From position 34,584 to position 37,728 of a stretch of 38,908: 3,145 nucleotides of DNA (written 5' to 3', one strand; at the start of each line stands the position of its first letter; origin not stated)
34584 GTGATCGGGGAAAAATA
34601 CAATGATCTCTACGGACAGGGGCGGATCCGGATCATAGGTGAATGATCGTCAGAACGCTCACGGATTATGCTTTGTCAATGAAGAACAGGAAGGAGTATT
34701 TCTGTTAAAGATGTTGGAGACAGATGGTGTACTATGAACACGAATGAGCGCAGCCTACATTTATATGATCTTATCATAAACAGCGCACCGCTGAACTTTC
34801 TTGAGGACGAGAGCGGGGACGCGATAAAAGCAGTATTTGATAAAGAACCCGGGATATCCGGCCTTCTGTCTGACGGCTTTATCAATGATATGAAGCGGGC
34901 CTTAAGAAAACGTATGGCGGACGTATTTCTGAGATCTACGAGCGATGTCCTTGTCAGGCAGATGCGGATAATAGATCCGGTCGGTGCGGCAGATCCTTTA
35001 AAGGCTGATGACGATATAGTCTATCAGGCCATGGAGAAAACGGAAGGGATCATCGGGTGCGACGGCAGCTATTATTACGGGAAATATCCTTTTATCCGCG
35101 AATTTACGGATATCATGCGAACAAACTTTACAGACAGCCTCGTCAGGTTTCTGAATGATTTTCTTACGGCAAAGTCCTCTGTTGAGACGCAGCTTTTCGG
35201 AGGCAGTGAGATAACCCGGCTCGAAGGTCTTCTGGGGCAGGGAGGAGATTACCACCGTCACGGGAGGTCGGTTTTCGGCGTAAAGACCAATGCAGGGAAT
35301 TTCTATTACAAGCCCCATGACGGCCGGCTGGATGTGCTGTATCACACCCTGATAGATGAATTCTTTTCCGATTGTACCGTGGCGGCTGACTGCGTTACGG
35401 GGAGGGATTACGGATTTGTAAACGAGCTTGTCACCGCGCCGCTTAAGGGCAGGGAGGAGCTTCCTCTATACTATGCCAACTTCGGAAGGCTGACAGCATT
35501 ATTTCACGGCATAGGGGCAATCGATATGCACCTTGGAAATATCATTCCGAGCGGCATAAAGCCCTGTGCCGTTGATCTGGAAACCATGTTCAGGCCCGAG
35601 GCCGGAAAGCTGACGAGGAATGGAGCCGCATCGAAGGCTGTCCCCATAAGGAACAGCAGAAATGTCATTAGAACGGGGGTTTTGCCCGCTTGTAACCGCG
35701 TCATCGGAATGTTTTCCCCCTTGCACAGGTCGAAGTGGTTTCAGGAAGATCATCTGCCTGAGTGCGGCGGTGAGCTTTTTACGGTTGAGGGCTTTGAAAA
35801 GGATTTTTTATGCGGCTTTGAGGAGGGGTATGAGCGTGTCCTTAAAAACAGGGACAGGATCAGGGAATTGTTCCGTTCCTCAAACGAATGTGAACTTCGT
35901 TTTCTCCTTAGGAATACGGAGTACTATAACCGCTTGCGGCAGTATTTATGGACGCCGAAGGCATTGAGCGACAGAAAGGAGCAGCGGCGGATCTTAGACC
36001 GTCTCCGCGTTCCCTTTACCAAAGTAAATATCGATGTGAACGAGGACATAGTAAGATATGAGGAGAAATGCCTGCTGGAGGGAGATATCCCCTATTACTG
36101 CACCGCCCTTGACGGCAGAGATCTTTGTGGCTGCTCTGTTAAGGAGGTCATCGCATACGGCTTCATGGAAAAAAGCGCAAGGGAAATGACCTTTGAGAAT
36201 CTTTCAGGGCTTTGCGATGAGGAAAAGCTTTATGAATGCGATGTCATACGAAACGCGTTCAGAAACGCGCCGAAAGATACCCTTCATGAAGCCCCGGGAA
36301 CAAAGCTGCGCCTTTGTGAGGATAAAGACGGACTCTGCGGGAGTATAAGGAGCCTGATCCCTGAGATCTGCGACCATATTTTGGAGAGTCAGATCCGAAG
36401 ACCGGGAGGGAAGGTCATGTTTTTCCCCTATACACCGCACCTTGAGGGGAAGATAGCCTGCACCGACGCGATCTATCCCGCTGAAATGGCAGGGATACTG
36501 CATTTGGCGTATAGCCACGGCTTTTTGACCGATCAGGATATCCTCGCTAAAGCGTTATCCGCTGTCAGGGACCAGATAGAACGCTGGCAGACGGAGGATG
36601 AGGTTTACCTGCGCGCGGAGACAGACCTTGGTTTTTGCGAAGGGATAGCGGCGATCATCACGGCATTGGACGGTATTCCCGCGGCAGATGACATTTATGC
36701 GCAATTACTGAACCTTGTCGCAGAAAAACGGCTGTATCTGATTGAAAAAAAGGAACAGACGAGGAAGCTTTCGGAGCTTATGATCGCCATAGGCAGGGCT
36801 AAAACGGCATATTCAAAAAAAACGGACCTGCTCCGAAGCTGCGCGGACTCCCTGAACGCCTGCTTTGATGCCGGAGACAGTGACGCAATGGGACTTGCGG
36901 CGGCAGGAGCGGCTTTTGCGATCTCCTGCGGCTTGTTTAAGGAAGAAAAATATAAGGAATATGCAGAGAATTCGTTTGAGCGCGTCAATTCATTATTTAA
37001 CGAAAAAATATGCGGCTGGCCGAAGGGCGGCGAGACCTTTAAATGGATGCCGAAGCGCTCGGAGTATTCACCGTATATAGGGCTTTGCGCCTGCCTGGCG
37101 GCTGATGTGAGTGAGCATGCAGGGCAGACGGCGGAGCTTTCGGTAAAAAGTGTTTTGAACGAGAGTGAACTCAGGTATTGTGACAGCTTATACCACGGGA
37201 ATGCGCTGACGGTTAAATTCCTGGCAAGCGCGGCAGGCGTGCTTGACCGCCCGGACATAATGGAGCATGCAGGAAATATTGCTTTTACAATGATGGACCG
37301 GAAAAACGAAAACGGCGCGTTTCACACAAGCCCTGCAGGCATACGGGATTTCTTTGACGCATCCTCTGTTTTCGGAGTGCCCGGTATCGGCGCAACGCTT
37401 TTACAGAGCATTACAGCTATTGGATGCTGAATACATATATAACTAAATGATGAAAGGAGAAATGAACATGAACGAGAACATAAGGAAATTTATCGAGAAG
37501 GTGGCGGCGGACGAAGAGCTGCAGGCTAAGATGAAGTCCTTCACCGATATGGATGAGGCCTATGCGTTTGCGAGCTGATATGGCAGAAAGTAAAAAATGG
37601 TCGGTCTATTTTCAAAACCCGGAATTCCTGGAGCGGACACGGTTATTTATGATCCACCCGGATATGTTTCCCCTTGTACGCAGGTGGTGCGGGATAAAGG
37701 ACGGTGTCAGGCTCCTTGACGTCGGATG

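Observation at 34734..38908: LanM / SAM-methyltransferase / Nif11-leader RiPP locus at the window edge, with a Cys-free core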

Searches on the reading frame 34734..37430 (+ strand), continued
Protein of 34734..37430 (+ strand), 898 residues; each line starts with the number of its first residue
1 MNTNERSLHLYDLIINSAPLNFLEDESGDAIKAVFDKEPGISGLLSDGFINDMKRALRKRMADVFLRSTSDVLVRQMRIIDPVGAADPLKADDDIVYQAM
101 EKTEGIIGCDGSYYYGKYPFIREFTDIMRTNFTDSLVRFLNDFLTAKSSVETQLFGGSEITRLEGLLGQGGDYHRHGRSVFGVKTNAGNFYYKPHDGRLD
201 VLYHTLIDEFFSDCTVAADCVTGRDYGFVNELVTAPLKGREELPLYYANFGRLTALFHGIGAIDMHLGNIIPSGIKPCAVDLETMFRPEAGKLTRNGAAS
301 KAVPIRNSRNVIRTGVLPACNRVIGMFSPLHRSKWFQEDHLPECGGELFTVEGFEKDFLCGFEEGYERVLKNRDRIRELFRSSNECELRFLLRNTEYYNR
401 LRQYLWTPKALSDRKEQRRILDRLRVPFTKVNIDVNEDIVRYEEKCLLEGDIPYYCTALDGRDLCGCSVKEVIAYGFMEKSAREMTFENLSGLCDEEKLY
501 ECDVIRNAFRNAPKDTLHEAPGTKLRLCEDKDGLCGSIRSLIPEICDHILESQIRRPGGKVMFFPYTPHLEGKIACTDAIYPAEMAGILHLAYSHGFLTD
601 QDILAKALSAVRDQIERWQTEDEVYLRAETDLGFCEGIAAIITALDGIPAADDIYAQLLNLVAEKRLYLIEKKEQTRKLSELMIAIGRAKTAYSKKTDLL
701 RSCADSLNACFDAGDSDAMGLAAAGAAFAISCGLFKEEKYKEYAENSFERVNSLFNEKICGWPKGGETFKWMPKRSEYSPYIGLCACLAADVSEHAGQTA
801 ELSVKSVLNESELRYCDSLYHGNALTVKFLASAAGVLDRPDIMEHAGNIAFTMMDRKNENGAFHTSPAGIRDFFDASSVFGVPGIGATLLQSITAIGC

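Call 74: search_protein_families(library=ncbifam, proteins=[L002:8060-9889:+, L002:12062-13378:+], max_evalue=0.01)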
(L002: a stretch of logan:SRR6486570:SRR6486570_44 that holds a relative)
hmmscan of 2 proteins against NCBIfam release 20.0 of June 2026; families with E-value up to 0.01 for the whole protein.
L002:8060-9889:+ (609 aa): 19 families
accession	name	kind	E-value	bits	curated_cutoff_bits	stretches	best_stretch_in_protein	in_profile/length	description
TIGR03794.1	NHLM_micro_HlyD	equivalog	5.2e-71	239.8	156.2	2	465-597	288-420/421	NHLP bacteriocin system secretion protein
TIGR01843.1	type_I_hlyD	subfamily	3e-23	82.5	208.65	2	34-202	8-174/422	HlyD family type I secretion periplasmic adaptor subunit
TIGR01730.1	RND_mfp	subfamily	4.8e-14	52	94.9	2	73-128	30-85/322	efflux RND transporter periplasmic adaptor subunit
TIGR00998.1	8a0101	subfamily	1.8e-08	33.8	390.8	1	39-227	11-179/334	EmrA/EmrK family multidrug efflux transporter periplasmic adaptor subunit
NF008814.0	PRK11854.1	equivalog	2.4e-05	23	722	1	77-133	51-313/637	pyruvate dehydrogenase complex dihydrolipoyllysine-residue acetyltransferase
TIGR02971.1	heterocyst_DevB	subfamily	4.2e-05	23.1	129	1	79-250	26-167/327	ABC exporter membrane fusion protein, DevB family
NF004547.1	PRK05889.1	equivalog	6.3e-05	23.1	75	1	72-100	42-70/71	biotin/lipoyl-binding carrier protein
NF007850.1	PRK10559.1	equivalog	8.8e-05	21.8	400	0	73-180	44-145/303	p-hydroxybenzoic acid efflux pump subunit AaeA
NF006079.0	PRK08225.1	equivalog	9.8e-05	22.3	95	1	72-100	41-69/70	acetyl-CoA carboxylase biotin carboxyl carrier protein subunit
TIGR01347.1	sucB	equivalog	0.00017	20.9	378.65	1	72-182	46-161/404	dihydrolipoyllysine-residue succinyltransferase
NF005457.0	PRK07051.1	equivalog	0.00027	21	87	0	72-100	50-78/80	acetyl-CoA carboxylase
TIGR01348.1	PDHac_trf_long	equivalog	0.0004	19.1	552.1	1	72-178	45-136/587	dihydrolipoyllysine-residue acetyltransferase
TIGR02169.1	SMC_prok_A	equivalog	0.00047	18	729.4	1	103-425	241-550/1165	chromosome segregation protein SMC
NF005239.0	PRK06748.1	subfamily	0.00096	19.3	111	0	69-108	5-44/84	hypothetical protein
NF011715.0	PRK15136.1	equivalog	0.0019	16.9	563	1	56-188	49-182/390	multidrug efflux MFS transporter periplasmic adaptor subunit EmrA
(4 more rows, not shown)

L002:12062-13378:+ (439 aa): 4 families
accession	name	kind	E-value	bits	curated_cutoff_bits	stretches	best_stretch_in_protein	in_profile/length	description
TIGR03797.1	NHLM_micro_ABC2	equivalog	9.2e-68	229.3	709.4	1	171-438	2-268/686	NHLP bacteriocin export ABC transporter permease/ATPase subunit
NF045998.1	cleave_ABC_plasm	equivalog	1e-07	30.7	500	1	251-438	98-288/673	Mbov_0121 family peptidase domain-containing ABC transporter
TIGR03796.1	NHLM_micro_ABC1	equivalog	9.2e-07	27.4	853.3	1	305-437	153-285/710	NHLP family bacteriocin export ABC transporter peptidase/permease/ATPase subunit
TIGR01846.1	type_I_sec_HlyB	subfamily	0.00014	20.3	725.55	1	253-437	84-270/694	type I secretion system permease/ATPase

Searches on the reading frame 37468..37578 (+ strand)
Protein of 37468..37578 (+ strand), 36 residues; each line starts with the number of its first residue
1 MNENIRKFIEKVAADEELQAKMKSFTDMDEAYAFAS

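Call 3: search_protein_families(library=pfam, proteins=[window:37468-37578:+], max_evalue=0.01)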
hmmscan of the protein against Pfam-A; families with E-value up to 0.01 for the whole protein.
window:37468-37578:+ (36 aa): 1 family
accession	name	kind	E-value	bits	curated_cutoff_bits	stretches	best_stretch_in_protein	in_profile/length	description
PF07862.16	Nif11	-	1.2e-06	29.2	23.8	1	3-35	4-36/48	Nif11 domain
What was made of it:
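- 37468..37578 (+): psiA1: leader-only stump of a Nif11-type precursor (36 aa, no GG site, no core). It has its own RBS (AAAGGAG, 37452-37458), and its TGA stop lies 1 nt before the methyltransferase ATG. Pfam Nif11 29.2 bits, residues 3-35 (call 3).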
